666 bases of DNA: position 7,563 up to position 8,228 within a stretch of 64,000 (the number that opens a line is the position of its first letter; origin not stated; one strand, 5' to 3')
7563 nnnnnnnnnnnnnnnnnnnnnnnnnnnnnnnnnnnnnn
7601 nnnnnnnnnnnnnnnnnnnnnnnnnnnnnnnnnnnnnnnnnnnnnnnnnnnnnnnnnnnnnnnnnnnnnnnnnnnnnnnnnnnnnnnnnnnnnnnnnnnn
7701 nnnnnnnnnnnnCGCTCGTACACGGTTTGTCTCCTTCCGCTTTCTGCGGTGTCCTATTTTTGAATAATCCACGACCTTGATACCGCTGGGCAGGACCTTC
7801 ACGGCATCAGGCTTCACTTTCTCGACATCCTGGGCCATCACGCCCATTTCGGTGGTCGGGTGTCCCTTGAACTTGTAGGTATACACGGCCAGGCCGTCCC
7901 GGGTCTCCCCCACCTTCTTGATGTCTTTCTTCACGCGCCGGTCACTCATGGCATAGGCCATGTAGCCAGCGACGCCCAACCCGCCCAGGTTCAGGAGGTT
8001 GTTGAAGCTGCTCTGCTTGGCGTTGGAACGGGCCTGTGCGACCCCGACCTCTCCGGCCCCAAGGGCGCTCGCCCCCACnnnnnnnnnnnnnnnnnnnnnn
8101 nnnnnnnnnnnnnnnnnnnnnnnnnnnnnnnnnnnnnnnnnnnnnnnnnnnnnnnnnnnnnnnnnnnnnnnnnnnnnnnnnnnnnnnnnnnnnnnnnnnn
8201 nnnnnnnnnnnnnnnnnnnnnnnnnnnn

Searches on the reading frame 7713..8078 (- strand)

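Call 11: search_protein_families(library=pfam, proteins=[window:7713-8078:-], max_evalue=1)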
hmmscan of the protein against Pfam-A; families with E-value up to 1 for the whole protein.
window:7713-8078:- (122 aa): 1 family
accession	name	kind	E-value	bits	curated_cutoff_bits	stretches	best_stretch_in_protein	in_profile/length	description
PF13884.11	Peptidase_S74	-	2e-11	44.4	22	1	45-94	1-58/58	Chaperone of endosialidase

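Call 12: search_protein_families(library=ncbifam, proteins=[window:7713-8078:-], max_evalue=1)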
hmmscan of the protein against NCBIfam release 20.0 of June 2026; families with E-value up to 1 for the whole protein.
window:7713-8078:- (122 aa): 0 families
